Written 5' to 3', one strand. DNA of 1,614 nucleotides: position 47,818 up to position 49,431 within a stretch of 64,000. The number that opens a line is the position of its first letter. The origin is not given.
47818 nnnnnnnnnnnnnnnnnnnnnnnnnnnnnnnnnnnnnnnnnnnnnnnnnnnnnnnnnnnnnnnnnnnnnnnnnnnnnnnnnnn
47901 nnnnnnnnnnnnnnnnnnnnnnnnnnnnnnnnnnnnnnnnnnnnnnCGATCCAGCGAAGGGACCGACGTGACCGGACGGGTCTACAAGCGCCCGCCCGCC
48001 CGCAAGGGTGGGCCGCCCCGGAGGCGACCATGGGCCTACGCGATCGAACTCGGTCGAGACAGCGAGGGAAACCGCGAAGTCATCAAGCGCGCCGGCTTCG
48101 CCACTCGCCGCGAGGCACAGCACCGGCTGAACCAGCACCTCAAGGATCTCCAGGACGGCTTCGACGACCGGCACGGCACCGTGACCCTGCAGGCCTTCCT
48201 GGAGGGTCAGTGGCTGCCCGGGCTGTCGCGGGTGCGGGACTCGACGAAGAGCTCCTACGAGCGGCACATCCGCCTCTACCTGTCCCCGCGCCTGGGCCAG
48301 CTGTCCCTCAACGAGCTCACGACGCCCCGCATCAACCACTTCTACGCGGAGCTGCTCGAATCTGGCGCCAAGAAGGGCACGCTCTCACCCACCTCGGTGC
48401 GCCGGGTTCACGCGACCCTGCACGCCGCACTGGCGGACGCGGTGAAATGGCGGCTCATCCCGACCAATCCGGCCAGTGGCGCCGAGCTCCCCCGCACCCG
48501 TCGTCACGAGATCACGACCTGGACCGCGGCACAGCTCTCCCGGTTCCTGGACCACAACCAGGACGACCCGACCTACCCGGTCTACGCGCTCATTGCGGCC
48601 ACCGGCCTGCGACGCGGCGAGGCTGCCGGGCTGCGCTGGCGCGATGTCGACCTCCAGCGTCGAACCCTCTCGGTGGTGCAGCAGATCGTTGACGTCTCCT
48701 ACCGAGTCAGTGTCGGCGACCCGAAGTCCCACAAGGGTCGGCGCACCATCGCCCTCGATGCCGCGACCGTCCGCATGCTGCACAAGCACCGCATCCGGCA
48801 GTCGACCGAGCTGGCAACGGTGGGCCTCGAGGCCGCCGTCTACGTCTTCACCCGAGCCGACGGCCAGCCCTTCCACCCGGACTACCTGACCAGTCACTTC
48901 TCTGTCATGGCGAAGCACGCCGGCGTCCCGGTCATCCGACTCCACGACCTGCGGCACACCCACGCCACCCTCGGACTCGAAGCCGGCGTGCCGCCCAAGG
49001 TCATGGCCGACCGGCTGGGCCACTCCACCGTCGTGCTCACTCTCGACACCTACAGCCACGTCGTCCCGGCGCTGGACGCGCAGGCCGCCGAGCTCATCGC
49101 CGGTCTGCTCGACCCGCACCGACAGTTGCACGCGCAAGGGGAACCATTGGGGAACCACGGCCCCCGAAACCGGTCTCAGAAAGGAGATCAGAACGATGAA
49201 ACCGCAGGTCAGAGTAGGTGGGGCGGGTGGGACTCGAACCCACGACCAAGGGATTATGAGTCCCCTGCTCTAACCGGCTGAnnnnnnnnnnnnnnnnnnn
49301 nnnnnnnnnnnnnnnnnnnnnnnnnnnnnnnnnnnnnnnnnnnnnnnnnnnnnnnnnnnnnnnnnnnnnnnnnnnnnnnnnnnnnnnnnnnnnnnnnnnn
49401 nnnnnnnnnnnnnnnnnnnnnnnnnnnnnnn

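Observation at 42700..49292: AICE-like integration module at tRNA-Met with non-canonical cargo and no identifiable attL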

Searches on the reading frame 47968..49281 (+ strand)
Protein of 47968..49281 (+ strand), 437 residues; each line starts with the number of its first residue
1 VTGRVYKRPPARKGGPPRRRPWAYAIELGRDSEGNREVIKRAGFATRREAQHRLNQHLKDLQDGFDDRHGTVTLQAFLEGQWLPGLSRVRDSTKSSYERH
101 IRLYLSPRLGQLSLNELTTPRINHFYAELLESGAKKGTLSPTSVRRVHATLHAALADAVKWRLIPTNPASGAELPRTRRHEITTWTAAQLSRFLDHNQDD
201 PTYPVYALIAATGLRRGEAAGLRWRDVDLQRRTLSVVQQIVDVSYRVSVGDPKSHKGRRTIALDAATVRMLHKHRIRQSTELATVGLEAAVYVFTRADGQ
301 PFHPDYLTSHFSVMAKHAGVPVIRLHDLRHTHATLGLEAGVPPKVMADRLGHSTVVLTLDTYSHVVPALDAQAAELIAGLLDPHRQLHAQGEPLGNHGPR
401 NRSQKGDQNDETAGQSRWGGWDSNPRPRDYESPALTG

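Call 9: search_protein_families(library=pfam, proteins=[window:47968-49281:+], max_evalue=0.01)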
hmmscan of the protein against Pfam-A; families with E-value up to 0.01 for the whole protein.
window:47968-49281:+ (437 aa): 5 families
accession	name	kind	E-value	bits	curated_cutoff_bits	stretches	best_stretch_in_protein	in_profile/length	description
PF00589.27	Phage_integrase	-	1.6e-18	67.5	27.1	1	190-365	8-168/172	Phage integrase family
PF14659.12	Phage_int_SAM_3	-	1.1e-05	26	22.6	1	87-129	15-57/58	Phage integrase, N-terminal SAM-like domain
PF14657.12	Arm-DNA-bind_4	-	0.00022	21.2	22.3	1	22-64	2-45/47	Arm DNA-binding domain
PF13102.12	Phage_int_SAM_5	-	0.0022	18.8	22.3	1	95-168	26-92/98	Phage integrase SAM-like domain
PF02899.23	Phage_int_SAM_1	-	0.003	18.2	22.3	0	87-153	9-74/83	Phage integrase, N-terminal SAM-like domain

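Call 10: search_protein_families(library=ncbifam, proteins=[window:47968-49281:+], max_evalue=0.01)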
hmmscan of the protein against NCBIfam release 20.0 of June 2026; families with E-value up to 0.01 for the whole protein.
window:47968-49281:+ (437 aa): 7 families
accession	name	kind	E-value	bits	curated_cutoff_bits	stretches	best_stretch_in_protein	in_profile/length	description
NF040815.2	recomb_XerA_Arch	equivalog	2.8e-20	73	220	1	91-365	14-254/263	site-specific tyrosine recombinase/integron integrase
TIGR02224.1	recomb_XerC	equivalog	4.2e-15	55.9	335.15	1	89-365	13-277/295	tyrosine recombinase XerC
TIGR02225.1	recomb_XerD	equivalog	7.6e-15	55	329.6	1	89-366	13-275/290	site-specific tyrosine recombinase XerD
NF001399.0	PRK00283.1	subfamily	4e-13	49.3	279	1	89-366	22-284/300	tyrosine recombinase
NF002331.0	PRK01287.1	subfamily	9.7e-09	34.6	371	1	137-365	92-312/365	site-specific tyrosine recombinase XerC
TIGR02249.1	integrase_gron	subfamily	7.9e-08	32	265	1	317-367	252-302/315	integron integrase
NF003462.0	PRK05084.1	equivalog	1.8e-07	30.2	267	0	204-237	199-232/360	tyrosine recombinase XerS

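Call 11: find_encoding_contigs(protein=window:47968-49281:+, flank=10000, max_places=10)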
Protein window:47968-49281:+ (437 aa): no gene with exactly this product is on record in the collection.

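Call 20: find_homologous_proteins(query=window:47968-49281:+)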
Query window:47968-49281:+ (437 aa): 3551 proteins with E <= 0.001 among 8000 candidates; the best 120 are listed.
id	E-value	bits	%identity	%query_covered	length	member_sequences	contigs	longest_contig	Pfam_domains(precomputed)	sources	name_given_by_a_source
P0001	5.9e-127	442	56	87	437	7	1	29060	PF00589.28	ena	-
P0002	4.7e-125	436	56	87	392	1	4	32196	PF14657.13,PF00589.28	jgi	-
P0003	3.3e-122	427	51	95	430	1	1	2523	PF14657.13,PF00589.28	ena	-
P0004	7.7e-121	422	52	95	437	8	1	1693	PF00589.28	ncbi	-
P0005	3.3e-119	417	54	87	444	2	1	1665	PF14657.13,PF00589.28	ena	-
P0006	2.0e-117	411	53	87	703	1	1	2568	PF14657.13,PF00589.28,PF00205.29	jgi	jgi:integrase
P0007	1.0e-116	409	53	84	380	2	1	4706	PF14657.13,PF00589.28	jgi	-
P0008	1.4e-116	408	52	87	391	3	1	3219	PF14657.13,PF00589.28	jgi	-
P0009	1.3e-114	402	52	87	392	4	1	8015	PF14657.13,PF00589.28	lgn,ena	-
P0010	4.7e-114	400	54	87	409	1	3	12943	PF14657.13,PF00589.28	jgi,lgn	-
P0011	1.5e-111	392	51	87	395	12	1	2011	PF14657.13,PF00589.28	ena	-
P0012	6.0e-95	337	48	79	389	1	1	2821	PF14657.13,PF00589.28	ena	-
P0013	1.4e-93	332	45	87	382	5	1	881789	PF14657.13,PF00589.28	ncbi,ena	-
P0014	9.8e-92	326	46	83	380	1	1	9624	PF14659.13,PF14657.13,PF00589.28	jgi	jgi:integrase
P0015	2.1e-91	325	46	80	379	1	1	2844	PF14659.13,PF14657.13,PF00589.28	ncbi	-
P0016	9.4e-91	323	57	67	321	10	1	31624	PF00589.28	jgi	-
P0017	5.4e-90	321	43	88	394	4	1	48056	PF14659.13,PF14657.13,PF00589.28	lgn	-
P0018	6.8e-90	320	47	80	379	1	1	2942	PF14659.13,PF14657.13,PF00589.28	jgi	jgi:integrase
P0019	6.9e-90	320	47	80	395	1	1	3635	PF14659.13,PF14657.13,PF00589.28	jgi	jgi:integrase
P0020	1.4e-89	319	43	88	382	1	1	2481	PF14657.13,PF00589.28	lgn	-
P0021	2.0e-89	319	43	87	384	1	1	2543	PF14659.13,PF14657.13,PF00589.28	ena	-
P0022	2.1e-89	319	46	83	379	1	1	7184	PF14659.13,PF14657.13,PF00589.28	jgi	jgi:integrase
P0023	2.4e-89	318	44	89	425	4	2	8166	PF14659.13,PF14657.13,PF00589.28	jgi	-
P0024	2.9e-89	318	44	87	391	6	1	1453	PF14659.13,PF14657.13,PF00589.28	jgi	jgi:integrase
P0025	3.9e-89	318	45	84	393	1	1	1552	PF14659.13,PF14657.13,PF00589.28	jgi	jgi:integrase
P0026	4.6e-89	318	42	87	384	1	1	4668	PF14659.13,PF14657.13,PF00589.28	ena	-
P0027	5.3e-89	317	45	87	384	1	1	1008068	PF14659.13,PF14657.13,PF00589.28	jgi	jgi:integrase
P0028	7.6e-89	317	46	82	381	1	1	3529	PF14659.13,PF14657.13,PF00589.28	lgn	-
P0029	9.6e-89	317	46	83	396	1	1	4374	PF14659.13,PF00589.28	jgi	jgi:integrase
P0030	1.4e-88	316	46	88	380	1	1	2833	PF14659.13,PF14657.13,PF00589.28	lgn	-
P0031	1.6e-88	316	45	84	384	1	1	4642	PF14657.13,PF00589.28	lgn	-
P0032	3.0e-88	315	45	84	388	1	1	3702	PF00589.28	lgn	-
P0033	4.2e-88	314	47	82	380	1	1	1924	PF14659.13,PF14657.13,PF00589.28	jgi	jgi:integrase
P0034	4.4e-88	314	45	84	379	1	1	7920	PF14659.13,PF14657.13,PF00589.28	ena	-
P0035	4.7e-88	314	45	78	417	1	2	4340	PF14659.13,PF00589.28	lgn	-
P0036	4.8e-88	314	43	85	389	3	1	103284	PF14659.13,PF14657.13,PF00589.28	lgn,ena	-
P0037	5.4e-88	314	43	87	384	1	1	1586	PF14659.13,PF14657.13,PF00589.28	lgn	-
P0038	7.3e-88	314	45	82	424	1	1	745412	PF14657.13,PF00589.28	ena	-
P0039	1.2e-87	313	47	84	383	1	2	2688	PF14659.13,PF14657.13,PF00589.28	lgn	-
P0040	1.2e-87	313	44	87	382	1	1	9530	PF14659.13,PF14657.13,PF00589.28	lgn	-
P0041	1.5e-87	313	44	82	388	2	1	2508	PF14659.13,PF14657.13,PF00589.28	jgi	jgi:integrase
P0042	2.2e-87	312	45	82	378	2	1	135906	PF14659.13,PF14657.13,PF00589.28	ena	-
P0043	3.0e-87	312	43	82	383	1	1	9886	PF14659.13,PF14657.13,PF00589.28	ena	-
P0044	3.5e-87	311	45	82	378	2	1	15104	PF14659.13,PF14657.13,PF00589.28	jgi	jgi:integrase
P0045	4.2e-87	311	46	83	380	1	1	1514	PF14659.13,PF14657.13,PF00589.28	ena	-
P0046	4.9e-87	311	45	83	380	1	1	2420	PF14659.13,PF14657.13,PF00589.28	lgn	-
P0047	8.5e-87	310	46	80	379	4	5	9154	PF14659.13,PF14657.13,PF00589.28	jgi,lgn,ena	-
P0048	9.4e-87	310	45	84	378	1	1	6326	PF14659.13,PF14657.13,PF00589.28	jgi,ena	-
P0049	9.5e-87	310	46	82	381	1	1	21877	PF14659.13,PF14657.13,PF00589.28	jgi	jgi:integrase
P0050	9.7e-87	310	44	82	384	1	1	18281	PF14659.13,PF14657.13,PF00589.28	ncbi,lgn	-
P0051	1.2e-86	310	46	78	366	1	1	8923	PF14659.13,PF14657.13,PF00589.28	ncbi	-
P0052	1.5e-86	309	46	82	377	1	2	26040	PF14659.13,PF14657.13,PF00589.28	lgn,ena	-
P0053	1.7e-86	309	45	84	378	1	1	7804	PF14659.13,PF14657.13,PF00589.28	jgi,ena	-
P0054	1.8e-86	309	47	84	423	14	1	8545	PF14657.13,PF00589.28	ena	-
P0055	2.1e-86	309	44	82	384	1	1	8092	PF14659.13,PF14657.13,PF00589.28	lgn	-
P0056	2.6e-86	308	45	82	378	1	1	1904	PF14659.13,PF14657.13,PF00589.28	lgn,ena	-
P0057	2.8e-86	308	46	82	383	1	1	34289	PF14659.13,PF14657.13,PF00589.28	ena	-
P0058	4.1e-86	308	45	82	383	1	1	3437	PF14659.13,PF14657.13,PF00589.28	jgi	jgi:integrase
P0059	4.3e-86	308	44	93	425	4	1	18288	PF14659.13,PF14657.13,PF00589.28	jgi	-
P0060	5.3e-86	307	46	82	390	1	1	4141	PF14659.13,PF14657.13,PF00589.28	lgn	-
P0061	5.5e-86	307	44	80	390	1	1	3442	PF14659.13,PF14657.13,PF00589.28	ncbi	-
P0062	7.1e-86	307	45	83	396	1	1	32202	PF14659.13,PF14657.13,PF00589.28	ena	-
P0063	7.4e-86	307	46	80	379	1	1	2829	PF14659.13,PF14657.13,PF00589.28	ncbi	-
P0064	7.9e-86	307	45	83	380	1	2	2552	PF14659.13,PF14657.13,PF00589.28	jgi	-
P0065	8.7e-86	307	45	78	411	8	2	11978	PF14659.13,PF00589.28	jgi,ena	jgi:integrase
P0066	9.6e-86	307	45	78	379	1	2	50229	PF14659.13,PF14657.13,PF00589.28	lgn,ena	-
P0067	1.0e-85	307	44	82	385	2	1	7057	PF14659.13,PF14657.13,PF00589.28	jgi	jgi:integrase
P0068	1.2e-85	306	44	84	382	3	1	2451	PF14659.13,PF14657.13,PF00589.28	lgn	-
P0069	1.2e-85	306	47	78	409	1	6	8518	PF14659.13,PF00589.28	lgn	-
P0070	1.3e-85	306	44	82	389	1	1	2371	PF14659.13,PF14657.13,PF00589.28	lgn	-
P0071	1.4e-85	306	46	86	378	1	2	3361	PF14659.13,PF00589.28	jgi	jgi:integrase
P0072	1.6e-85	306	45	82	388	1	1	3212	PF14659.13,PF14657.13,PF00589.28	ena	-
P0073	1.9e-85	306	46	82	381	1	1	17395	PF14659.13,PF14657.13,PF00589.28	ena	-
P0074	1.9e-85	306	44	82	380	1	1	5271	PF14659.13,PF14657.13,PF00589.28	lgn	-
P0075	1.9e-85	306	43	84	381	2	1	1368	PF14657.13,PF00589.28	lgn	-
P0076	2.3e-85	305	46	82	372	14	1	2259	PF14659.13,PF14657.13,PF00589.28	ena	-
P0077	3.1e-85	305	45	84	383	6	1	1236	PF14659.13,PF14657.13,PF00589.28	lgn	-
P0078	5.2e-85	304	43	84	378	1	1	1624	PF14659.13,PF14657.13,PF00589.28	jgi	jgi:integrase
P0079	5.9e-85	304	44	83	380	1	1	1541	PF14659.13,PF14657.13,PF00589.28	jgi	-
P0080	6.1e-85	304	41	83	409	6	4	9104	PF14659.13,PF00589.28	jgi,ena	jgi:integrase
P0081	6.4e-85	304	45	82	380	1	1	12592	PF14659.13,PF14657.13,PF00589.28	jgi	jgi:integrase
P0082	7.0e-85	304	45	82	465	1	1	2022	PF14659.13,PF14657.13,PF00589.28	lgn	-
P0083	7.4e-85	304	45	86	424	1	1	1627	PF14657.13,PF00589.28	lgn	-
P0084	9.1e-85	303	46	83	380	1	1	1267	PF14659.13,PF14657.13,PF00589.28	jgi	jgi:integrase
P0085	9.8e-85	303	44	88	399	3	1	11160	PF14659.13,PF14657.13,PF00589.28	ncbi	-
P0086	1.1e-84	303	44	78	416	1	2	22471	PF14659.13,PF00589.28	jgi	-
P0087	1.2e-84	303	45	80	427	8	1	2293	PF14659.13,PF00589.28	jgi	-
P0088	1.2e-84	303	44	78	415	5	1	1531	PF14659.13,PF00589.28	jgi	-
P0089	1.4e-84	303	45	81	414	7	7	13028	PF00589.28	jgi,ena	jgi:integrase/predicted RNA-binding Zn-ribbon protein involved in translation (DUF1610 family)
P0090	1.5e-84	303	44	78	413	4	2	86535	PF14659.13,PF00589.28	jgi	-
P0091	1.9e-84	302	46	82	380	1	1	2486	PF14659.13,PF14657.13,PF00589.28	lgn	-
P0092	2.0e-84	302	42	84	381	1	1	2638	PF14659.13,PF14657.13,PF00589.28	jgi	-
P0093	2.1e-84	302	45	81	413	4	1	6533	PF14659.13,PF00589.28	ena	-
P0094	2.9e-84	302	44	80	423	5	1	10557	PF14659.13,PF14657.13,PF00589.28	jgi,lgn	jgi:integrase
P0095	3.0e-84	302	44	82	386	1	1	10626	PF14659.13,PF14657.13,PF00589.28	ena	-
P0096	3.1e-84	302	45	78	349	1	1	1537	PF14659.13,PF00589.28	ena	-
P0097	3.8e-84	301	43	83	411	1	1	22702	PF14659.13,PF00589.28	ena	-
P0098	4.0e-84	301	45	83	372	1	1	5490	PF14659.13,PF14657.13,PF00589.28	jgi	jgi:integrase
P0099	4.1e-84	301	43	84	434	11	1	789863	PF14659.13,PF14657.13,PF00589.28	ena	-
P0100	4.1e-84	301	44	78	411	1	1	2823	PF14659.13,PF14657.13,PF00589.28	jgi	jgi:integrase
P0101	4.2e-84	301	43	87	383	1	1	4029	PF14659.13,PF14657.13,PF00589.28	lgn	-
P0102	4.7e-84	301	44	78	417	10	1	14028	PF14659.13,PF00589.28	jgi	jgi:integrase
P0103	5.7e-84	301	46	82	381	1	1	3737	PF14659.13,PF14657.13,PF00589.28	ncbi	ncbi:MAG: tyrosine-type recombinase/integrase [Acidimicrobiia bacterium]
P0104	6.7e-84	301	43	83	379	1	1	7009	PF14659.13,PF14657.13,PF00589.28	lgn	-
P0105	7.1e-84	300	44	83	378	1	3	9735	PF14659.13,PF14657.13,PF00589.28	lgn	-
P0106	7.4e-84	300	42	84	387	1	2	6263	PF14657.13,PF00589.28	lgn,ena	-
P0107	1.3e-83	300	46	82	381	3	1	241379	PF14659.13,PF14657.13,PF00589.28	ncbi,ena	-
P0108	1.5e-83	299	43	87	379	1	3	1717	PF14659.13,PF14657.13,PF00589.28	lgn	-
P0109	1.5e-83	299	42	93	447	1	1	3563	PF14659.13,PF14657.13,PF00589.28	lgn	-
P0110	1.6e-83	299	45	79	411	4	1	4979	PF14659.13,PF00589.28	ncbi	-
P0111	1.7e-83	299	44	78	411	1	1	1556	PF14659.13,PF00589.28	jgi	jgi:integrase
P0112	1.8e-83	299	42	83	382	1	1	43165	PF14659.13,PF14657.13,PF00589.28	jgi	jgi:integrase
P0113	2.2e-83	299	43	84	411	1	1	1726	PF14659.13,PF00589.28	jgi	jgi:integrase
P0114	2.3e-83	299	45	81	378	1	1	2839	PF14657.13,PF00589.28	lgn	-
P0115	2.5e-83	299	45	78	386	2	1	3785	PF14659.13,PF14657.13,PF00589.28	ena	-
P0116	2.8e-83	298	45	80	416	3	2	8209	PF14659.13,PF00589.28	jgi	jgi:integrase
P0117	2.9e-83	298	44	83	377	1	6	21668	PF14659.13,PF14657.13,PF00589.28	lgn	-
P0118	3.0e-83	298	44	83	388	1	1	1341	PF14659.13,PF14657.13,PF00589.28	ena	-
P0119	3.1e-83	298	43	83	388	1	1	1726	PF14659.13,PF14657.13,PF00589.28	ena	-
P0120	3.5e-83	298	43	80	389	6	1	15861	PF14657.13,PF00589.28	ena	-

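Call 21: find_encoding_contigs(protein=P0001, flank=10000, max_places=3)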
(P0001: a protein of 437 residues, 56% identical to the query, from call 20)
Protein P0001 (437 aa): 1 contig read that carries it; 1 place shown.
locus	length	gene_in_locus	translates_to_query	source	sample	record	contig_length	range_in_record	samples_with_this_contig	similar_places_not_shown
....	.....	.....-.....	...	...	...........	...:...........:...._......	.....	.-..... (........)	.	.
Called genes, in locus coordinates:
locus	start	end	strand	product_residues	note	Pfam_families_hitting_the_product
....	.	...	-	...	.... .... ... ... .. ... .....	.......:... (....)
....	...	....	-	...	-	-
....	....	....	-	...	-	-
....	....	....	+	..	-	-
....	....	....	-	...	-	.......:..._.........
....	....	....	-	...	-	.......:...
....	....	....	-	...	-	-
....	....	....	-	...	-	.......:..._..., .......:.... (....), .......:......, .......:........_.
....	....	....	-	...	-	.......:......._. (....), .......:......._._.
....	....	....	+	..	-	-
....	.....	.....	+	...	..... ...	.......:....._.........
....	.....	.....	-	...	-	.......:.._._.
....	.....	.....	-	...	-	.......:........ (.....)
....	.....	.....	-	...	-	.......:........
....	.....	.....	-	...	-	-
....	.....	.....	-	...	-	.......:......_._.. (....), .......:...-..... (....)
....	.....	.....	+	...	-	-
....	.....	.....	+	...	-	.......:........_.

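Call 22: find_encoding_contigs(protein=P0002, flank=10000, max_places=4)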
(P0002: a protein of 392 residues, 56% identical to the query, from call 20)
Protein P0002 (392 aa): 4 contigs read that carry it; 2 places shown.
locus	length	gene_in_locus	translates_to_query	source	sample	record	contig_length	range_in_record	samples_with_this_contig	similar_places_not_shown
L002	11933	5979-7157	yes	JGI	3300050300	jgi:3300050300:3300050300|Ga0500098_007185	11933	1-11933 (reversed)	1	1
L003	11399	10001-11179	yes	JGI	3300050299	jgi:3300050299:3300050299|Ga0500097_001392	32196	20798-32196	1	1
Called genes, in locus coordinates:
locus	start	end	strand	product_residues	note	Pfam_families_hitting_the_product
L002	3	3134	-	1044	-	?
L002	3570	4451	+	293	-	-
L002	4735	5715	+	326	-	PF00877:NLPC_P60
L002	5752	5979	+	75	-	-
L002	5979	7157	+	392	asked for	PF14657:Arm-DNA-bind_4 (weak), PF00589:Phage_integrase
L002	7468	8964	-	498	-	PF07690:MFS_1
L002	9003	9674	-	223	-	PF00929:RNase_T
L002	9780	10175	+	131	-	PF00486:Trans_reg_C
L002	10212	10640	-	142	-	PF02566:OsmC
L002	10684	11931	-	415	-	?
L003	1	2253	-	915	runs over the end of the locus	PF06634:DUF1156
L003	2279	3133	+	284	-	-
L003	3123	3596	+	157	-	PF01850:PIN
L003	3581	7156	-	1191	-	PF00176:SNF2-rel_dom, PF00270:DEAD, PF04851:ResIII, PF00271:Helicase_C, PF13020:NOV_C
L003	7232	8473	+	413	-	-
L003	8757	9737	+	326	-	PF00877:NLPC_P60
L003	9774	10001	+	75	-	-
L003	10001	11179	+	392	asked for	PF14657:Arm-DNA-bind_4 (weak), PF00589:Phage_integrase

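Call 24: search_dna_similar(query=window:47968-49281:+, collection=plasmids, mode=protein, max_rows=15)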
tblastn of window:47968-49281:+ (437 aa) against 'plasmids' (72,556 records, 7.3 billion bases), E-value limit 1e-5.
Records with a match: 700; places in all: 849; records where one place covers at least 80% of the query: 148.
Best place of each record, by identity: 60-80% 1; <60% 699.
By first word of the organism name: Enterococcus 201; Bacillus 78; Ligilactobacillus 44; Sinorhizobium 32; Streptomyces 30; Pseudosulfitobacter 30; Lactococcus 18; Staphylococcus 17; Escherichia 15; Salmonella 14; and 87 more.
By predicted mobility (MOB-suite, as given by PLSDB): non-mobilizable 422; conjugative 194; mobilizable 84.
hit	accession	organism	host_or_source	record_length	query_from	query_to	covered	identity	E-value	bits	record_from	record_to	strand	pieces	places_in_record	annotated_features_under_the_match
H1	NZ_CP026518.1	Deinococcus sp. NW-56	whole organism,water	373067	46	382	77%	36.2%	5e-42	166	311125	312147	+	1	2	site-specific integrase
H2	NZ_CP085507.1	Bacillus cereus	soil sample,soil from tomato plant roots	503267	22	381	82%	33.8%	3e-49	187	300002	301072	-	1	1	site-specific integrase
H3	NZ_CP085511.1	Bacillus cereus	soil sample,soil from tomato plant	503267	22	381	82%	33.8%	3e-49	187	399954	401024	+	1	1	site-specific integrase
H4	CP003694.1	Bacillus thuringiensis MC28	-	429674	22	381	82%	33.0%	1e-46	179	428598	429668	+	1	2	DNA integration/recombination/inversion protein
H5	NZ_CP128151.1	Bacillus albus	bacterial isolate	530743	34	375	78%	34.3%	4e-50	190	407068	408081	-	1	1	hypothetical protein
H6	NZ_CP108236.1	Streptomyces sp. NBC_00080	-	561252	34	377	79%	33.6%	1e-37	153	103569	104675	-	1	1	tyrosine-type recombinase/integrase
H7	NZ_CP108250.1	Streptomyces sp. NBC_00069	-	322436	32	381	80%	32.7%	2e-35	147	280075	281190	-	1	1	tyrosine-type recombinase/integrase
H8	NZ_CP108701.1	Streptomyces sp. NBC_01006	-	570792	32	381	80%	32.7%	2e-35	147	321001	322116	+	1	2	tyrosine-type recombinase/integrase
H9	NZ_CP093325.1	Bacillus sp. N5-665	whole organism,peat soil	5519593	22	381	82%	31.7%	4e-47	181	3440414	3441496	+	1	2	none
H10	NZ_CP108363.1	Streptomyces sp. NBC_01343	-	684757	34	377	79%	33.1%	2e-34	144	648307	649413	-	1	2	site-specific integrase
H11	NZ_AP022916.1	Bacillus cereus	-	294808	22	385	83%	31.2%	4e-48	184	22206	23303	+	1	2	site-specific integrase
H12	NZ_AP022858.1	Bacillus cereus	-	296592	22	385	83%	31.2%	4e-48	184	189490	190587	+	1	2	site-specific integrase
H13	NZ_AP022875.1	Bacillus cereus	-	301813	22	385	83%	31.2%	4e-48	184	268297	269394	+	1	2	site-specific integrase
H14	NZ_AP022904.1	Bacillus cereus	-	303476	22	385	83%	31.2%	4e-48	184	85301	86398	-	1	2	site-specific integrase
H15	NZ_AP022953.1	Bacillus cereus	-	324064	22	385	83%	31.2%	4e-48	184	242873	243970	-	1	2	site-specific integrase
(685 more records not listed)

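Call 25: search_dna_similar(query=window:47968-49281:+, collection=phages, mode=protein, max_rows=15)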
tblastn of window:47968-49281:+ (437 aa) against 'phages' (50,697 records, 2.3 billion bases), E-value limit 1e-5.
Records with a match: 3343; places in all: 3366; records where one place covers at least 80% of the query: 535.
Best place of each record, by identity: <60% 3343.
By first word of the organism name: Mycobacterium 1012; Streptococcus 691; Staphylococcus 310; Gordonia 212; Bacteriophage 105; Paenibacillus 87; Escherichia 87; Salmonella 72; Arthrobacter 71; Pseudomonas 60; and 90 more.
By host as written in the record: Mycobacterium smegmatis mc2 155 660; - 296; Gordonia terrae 3612 176; Mycobacterium smegmatis mc#155 164; Staphylococcus aureus 100; Mycobacterium smegmatis mc2155 40; Paenibacillus larvae 38; Listeria monocytogenes 30; and 1018 more.
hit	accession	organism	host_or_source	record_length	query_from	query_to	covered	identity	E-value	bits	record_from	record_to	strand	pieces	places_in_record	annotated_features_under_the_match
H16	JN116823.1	Rhodococcus phage REQ2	Rhodococcus equi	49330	26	436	94%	32.4%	2e-37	151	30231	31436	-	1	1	phage integrase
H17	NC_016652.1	Rhodococcus phage REQ2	Rhodococcus equi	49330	26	436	94%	32.4%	2e-37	151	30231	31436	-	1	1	integrase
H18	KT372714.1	Bacillus phage vB_BtS_BMBtp16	Bacillus thuringiensis YBT-1518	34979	22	378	82%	35.6%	2e-60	218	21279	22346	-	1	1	integrase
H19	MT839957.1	Bacteriophage sp.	human fecal samples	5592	22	381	82%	32.9%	2e-51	192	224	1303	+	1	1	record has no annotation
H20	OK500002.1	Bacillus phage vB_BanS_Athena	Bacillus anthracis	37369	22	377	81%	33.2%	1e-58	213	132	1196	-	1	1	putative site-specific integrase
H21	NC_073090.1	Bacillus phage vB_BanS_Athena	Bacillus anthracis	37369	22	377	81%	33.2%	1e-58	213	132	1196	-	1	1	putative site-specific integrase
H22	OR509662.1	Bacillus phage vB_BanS-A16R4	Bacillus anthracis str. A16R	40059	22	375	81%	33.2%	8e-52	193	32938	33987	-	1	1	putative integrase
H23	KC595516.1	Brevibacillus phage Emery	Brevibacillus laterosporus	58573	22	405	88%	29.9%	4e-40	159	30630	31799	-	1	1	tyrosine recombinase XerC | hypothetical protein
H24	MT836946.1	Bacteriophage sp.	human fecal samples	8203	22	426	93%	27.8%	2e-30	130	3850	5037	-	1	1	record has no annotation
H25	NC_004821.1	Bacillus phage phBC6A52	Bacillus cereus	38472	22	375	81%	31.6%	1e-48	184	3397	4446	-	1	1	DNA integration/recombination/invertion protein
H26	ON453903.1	Flavonifractor phage Castelnaud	Flavonifractor plautii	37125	22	400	87%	29.4%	8e-33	137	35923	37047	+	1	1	integrase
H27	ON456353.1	Mycobacterium Phage Rosmarinus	Mycobacterium smegmatis mc2 155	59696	60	395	77%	33.0%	1e-28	125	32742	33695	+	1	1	41: tyrosine integrase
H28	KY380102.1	Mycobacterium phage CREW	Mycobacterium smegmatis mc2 115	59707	60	395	77%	33.0%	1e-28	125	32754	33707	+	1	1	tyrosine integrase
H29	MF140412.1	Mycobacterium phage Jeckyll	Mycobacterium smegmatis mc2 155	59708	60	395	77%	33.0%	1e-28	125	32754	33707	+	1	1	41: tyrosine integrase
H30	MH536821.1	Mycobacterium phage Homura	Mycobacterium smegmatis mc#155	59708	60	395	77%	33.0%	1e-28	125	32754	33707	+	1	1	41: tyrosine integrase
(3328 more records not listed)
